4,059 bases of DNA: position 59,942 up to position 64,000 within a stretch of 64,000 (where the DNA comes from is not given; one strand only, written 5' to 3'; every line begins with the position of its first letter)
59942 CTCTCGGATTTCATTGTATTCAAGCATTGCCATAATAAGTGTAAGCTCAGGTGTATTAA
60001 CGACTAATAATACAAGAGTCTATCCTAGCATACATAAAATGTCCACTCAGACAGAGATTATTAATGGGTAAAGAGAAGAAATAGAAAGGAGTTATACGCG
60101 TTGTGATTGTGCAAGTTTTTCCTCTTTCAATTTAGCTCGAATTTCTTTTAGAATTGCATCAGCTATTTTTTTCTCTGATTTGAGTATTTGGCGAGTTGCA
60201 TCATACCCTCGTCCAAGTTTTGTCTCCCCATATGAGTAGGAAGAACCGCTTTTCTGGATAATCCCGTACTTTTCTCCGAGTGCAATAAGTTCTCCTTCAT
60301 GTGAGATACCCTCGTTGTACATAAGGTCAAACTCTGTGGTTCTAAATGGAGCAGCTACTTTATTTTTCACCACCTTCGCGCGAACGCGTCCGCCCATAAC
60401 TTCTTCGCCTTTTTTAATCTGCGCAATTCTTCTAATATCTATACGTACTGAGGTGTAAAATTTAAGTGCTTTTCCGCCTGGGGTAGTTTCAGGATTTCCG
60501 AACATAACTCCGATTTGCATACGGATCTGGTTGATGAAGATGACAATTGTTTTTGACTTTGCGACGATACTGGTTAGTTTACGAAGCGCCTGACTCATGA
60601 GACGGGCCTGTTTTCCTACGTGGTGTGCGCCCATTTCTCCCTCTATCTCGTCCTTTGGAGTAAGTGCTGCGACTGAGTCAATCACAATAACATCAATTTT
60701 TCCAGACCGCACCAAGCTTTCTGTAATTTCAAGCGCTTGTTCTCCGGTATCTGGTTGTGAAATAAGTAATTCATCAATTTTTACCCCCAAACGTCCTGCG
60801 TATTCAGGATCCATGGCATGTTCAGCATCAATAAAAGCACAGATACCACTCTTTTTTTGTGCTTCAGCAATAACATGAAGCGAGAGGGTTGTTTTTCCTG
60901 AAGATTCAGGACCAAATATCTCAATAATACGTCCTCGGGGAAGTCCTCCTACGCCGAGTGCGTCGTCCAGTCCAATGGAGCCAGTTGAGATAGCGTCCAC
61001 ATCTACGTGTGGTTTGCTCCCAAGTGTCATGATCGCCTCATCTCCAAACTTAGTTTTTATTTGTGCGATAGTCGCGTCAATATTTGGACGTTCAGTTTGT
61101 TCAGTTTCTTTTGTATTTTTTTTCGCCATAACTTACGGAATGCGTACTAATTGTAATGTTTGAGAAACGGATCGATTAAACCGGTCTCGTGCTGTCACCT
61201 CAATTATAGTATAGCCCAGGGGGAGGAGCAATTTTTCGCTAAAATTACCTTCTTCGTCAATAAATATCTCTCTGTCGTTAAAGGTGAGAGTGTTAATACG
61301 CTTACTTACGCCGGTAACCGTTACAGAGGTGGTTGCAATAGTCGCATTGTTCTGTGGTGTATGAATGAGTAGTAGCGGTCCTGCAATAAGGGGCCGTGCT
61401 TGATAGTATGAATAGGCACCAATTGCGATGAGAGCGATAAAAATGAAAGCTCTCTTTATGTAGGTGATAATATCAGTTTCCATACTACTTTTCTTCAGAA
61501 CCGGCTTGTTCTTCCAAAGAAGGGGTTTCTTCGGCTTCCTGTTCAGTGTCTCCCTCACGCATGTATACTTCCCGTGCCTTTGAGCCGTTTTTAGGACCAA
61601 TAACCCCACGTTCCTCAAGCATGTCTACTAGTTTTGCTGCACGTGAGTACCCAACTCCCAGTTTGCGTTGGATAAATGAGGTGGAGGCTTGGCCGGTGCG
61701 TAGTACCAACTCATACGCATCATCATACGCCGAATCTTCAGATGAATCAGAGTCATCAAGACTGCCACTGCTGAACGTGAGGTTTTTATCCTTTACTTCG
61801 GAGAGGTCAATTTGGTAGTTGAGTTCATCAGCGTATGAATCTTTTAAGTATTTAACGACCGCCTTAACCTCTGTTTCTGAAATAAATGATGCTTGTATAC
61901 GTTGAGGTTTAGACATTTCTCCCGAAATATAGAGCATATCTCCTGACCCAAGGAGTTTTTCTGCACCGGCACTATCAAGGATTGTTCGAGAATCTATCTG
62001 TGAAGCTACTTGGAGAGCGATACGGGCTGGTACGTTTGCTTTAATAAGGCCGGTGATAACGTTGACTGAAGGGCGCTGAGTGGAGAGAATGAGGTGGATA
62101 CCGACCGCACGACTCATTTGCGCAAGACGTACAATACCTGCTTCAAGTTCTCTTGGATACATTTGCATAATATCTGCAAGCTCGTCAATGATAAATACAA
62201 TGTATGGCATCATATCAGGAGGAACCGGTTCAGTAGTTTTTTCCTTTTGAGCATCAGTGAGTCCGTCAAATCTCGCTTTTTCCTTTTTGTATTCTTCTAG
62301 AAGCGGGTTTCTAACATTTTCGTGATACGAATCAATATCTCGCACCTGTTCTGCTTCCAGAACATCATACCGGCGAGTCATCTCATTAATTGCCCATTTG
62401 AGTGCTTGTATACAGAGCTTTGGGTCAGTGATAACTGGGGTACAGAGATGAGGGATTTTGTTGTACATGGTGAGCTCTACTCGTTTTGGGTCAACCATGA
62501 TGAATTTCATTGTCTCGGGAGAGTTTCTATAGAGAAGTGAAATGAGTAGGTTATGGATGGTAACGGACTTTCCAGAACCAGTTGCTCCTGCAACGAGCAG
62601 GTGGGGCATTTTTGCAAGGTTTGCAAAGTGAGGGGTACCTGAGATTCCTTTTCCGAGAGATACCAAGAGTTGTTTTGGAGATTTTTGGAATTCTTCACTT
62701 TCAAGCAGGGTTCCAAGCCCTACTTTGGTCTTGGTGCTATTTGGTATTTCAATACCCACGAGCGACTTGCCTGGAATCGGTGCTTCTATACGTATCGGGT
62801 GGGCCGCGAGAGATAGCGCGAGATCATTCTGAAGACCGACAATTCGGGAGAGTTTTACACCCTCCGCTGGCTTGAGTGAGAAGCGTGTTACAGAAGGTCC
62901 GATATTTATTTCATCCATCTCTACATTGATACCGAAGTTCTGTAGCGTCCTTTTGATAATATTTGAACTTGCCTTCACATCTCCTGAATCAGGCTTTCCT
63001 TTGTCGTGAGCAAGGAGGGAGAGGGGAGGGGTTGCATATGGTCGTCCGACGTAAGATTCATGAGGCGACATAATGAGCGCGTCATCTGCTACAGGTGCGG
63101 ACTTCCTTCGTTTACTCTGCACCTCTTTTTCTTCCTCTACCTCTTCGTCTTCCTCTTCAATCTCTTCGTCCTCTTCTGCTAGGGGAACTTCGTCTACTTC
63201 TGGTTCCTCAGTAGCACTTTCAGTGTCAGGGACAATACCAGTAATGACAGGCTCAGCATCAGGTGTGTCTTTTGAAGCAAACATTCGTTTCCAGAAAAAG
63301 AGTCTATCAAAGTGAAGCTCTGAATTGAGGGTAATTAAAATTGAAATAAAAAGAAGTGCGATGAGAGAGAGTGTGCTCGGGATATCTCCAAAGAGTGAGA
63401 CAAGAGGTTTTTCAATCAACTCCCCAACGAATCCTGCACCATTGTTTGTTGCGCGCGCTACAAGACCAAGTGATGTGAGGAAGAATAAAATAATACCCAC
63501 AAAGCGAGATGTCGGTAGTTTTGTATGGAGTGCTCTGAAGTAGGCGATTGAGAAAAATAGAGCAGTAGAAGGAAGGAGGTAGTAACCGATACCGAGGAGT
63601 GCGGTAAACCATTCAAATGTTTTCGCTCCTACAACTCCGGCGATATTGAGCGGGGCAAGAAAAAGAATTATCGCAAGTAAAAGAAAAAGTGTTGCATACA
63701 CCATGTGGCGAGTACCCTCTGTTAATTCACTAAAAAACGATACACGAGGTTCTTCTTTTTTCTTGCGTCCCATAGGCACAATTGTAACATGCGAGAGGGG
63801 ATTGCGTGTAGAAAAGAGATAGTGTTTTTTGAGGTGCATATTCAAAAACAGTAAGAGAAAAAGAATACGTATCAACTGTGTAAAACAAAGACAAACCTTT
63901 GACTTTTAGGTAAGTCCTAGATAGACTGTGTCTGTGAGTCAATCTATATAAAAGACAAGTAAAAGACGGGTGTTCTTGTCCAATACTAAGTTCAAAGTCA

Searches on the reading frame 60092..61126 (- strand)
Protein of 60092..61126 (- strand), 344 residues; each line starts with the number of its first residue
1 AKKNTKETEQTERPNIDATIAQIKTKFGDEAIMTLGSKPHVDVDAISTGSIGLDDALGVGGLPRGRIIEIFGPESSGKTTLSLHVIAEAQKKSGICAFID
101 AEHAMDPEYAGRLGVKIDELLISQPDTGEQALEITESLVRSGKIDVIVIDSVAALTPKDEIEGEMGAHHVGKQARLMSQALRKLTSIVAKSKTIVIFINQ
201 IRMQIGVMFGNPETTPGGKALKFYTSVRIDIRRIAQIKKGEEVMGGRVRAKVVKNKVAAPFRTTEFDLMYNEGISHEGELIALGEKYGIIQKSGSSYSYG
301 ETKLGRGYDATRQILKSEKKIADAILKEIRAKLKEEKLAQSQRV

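Call 11: search_protein_families(library=ncbifam, proteins=[window:60092-61126:-], max_evalue=0.00001)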
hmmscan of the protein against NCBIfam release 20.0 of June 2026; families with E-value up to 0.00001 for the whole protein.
window:60092-61126:- (344 aa): 12 families
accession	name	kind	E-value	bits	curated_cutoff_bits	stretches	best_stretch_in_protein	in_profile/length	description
TIGR02012.1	tigrfam_recA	equivalog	2.5e-154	513.4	325.3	1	15-330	5-320/321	recombinase RecA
NF007072.0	PRK09519.1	equivalog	4.5e-116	389.1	1024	2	15-258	10-253/790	intein-containing recombinase RecA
TIGR02237.1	recomb_radB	equivalog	4.8e-16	59.3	172.4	1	55-235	2-180/210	DNA repair and recombination protein RadB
NF003301.0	PRK04301.1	equivalog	1.7e-14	53.7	259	1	41-234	78-284/316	DNA repair and recombination protein RadA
NF033429.2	ImuA_translesion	equivalog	6.8e-11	42.4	150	1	43-148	13-119/181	translesion DNA synthesis-associated protein ImuA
NF006861.0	PRK09361.1-1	equivalog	8.3e-11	41.9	278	1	44-267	3-221/235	DNA repair and recombination protein RadB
TIGR02236.1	recomb_radA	equivalog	2.2e-10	40.4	361.15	1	40-234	72-280/311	DNA repair and recombination protein RadA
TIGR02238.1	recomb_DMC1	equivalog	2.5e-10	40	447.7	1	42-233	74-281/314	meiotic recombinase Dmc1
TIGR02239.1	recomb_RAD51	equivalog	1.3e-09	37.5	478.05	1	42-233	74-281/316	DNA repair protein RAD51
NF052589.1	ArlH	equivalog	9e-07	28.8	215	0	138-203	110-164/229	archaellum protein ArlH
TIGR00416.1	sms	equivalog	3.7e-06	26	403.05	1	31-198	61-217/454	DNA repair protein RadA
TIGR03881.1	KaiC_arch_4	hypoth_equivalog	8.5e-06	25.6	247.8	0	46-167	3-102/231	KaiC domain-containing protein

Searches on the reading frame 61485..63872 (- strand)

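Call 11: search_protein_families(library=ncbifam, proteins=[window:61485-63872:-], max_evalue=0.00001)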
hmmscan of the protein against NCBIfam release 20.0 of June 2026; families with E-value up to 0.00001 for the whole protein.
window:61485-63872:- (795 aa): 5 families
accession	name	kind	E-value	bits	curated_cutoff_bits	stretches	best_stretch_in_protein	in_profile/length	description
NF007615.0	PRK10263.1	equivalog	2.8e-121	406.3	1566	1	301-770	889-1349/1355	DNA translocase FtsK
TIGR03928.1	T7_EssCb_Firm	equivalog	3.4e-30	104.5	778.4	1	423-643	470-664/1296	type VII secretion protein EssC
TIGR03924.1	T7SS_EccC_a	equivalog_domain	6.8e-25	87.9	509.15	1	423-666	451-671/673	type VII secretion protein EccCa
TIGR03925.1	T7SS_EccC_b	equivalog_domain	5.4e-15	54.7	346.55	1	399-470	337-409/564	type VII secretion protein EccCb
NF041214.1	plasmid_TraB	equivalog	9.5e-14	50.8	800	1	424-633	250-420/639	plasmid transfer protein TraB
